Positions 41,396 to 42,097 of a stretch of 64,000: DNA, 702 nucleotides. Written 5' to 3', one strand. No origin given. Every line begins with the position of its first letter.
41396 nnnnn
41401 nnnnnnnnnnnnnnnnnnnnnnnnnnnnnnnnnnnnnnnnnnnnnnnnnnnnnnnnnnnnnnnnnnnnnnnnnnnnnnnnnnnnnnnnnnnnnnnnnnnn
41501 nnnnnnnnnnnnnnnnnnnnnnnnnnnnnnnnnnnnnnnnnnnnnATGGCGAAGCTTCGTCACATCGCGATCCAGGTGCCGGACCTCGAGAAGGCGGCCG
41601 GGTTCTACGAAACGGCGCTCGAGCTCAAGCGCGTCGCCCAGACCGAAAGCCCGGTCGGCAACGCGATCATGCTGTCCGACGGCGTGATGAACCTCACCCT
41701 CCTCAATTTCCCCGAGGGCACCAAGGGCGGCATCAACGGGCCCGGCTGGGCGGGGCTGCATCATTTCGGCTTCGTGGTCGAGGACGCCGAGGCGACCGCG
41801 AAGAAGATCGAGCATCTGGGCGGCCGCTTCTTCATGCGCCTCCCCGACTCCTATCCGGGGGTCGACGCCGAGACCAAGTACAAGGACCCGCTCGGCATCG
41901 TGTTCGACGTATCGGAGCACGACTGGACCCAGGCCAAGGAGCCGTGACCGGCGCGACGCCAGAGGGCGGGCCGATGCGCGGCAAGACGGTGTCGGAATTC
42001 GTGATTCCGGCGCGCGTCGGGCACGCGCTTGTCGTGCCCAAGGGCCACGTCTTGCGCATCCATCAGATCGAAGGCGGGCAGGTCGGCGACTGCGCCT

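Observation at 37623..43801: Divergent unit: IorAB (aryl-pyruvate:ferredoxin oxidoreductase) versus VOC - DUF1989 - enolase-superfamily genes, with a TTTGAY-repeat operator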

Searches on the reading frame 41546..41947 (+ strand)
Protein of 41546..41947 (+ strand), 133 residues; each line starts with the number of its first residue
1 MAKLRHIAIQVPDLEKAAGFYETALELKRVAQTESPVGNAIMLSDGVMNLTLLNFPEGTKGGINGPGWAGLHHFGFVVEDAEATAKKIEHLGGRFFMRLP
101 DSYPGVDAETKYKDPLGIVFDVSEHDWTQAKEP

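Call 8: search_protein_families(library=pfam, proteins=[window:41546-41947:+], max_evalue=0.001)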
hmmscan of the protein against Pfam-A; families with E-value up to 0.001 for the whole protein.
window:41546-41947:+ (133 aa): 3 families
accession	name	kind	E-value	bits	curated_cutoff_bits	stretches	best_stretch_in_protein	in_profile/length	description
PF00903.31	Glyoxalase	-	8.5e-15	55.6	20.6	1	4-120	2-119/121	Glyoxalase/Bleomycin resistance protein/Dioxygenase superfamily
PF13669.12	Glyoxalase_4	-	5.2e-08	33.6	27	1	5-98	1-96/109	Glyoxalase/Bleomycin resistance protein/Dioxygenase superfamily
PF18029.7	Glyoxalase_6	-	1.6e-06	29.2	23.6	1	7-122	2-105/106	Glyoxalase-like domain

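Call 25: search_solved_structures(query=window:41546-41947:+, max_evalue=0.01)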
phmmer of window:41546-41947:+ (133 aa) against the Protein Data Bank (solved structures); distinct sequences matched with E-value up to 0.01: 7.
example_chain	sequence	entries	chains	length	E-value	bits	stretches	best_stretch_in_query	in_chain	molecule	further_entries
6bnn_A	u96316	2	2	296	7.2e-05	26.4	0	6-118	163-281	Lactoylglutathione lyase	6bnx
5d7z_A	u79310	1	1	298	9.3e-05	26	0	6-117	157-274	Lactoylglutathione lyase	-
6bnz_A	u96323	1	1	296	0.00015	25.3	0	6-117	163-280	Lactoylglutathione lyase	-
3rmu_A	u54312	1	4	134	0.00019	25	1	2-84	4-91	Methylmalonyl-CoA epimerase, mitochondrial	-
6qh4_C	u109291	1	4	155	0.00033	24.2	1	2-84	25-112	Methylmalonyl-CoA epimerase, mitochondrial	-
3oxh_A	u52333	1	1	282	0.0018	21.8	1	49-122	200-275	RV0577 PROTEIN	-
3l7t_A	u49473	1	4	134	0.004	20.7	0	4-121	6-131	Putative uncharacterized protein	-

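Call 38: search_protein_families(library=ncbifam, proteins=[window:41546-41947:+], max_evalue=0.00001)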
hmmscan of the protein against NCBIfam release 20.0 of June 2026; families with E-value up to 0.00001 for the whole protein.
window:41546-41947:+ (133 aa): 2 families
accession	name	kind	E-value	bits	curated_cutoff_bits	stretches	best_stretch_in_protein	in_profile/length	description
NF050075.1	SMU1112c_YaeR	equivalog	1.7e-06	28.3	140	1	2-91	2-93/125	SMU1112c/YaeR family gloxylase I-like metalloprotein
TIGR03081.1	metmalonyl_epim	equivalog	4.7e-06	27.2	114.95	0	3-94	1-97/129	methylmalonyl-CoA epimerase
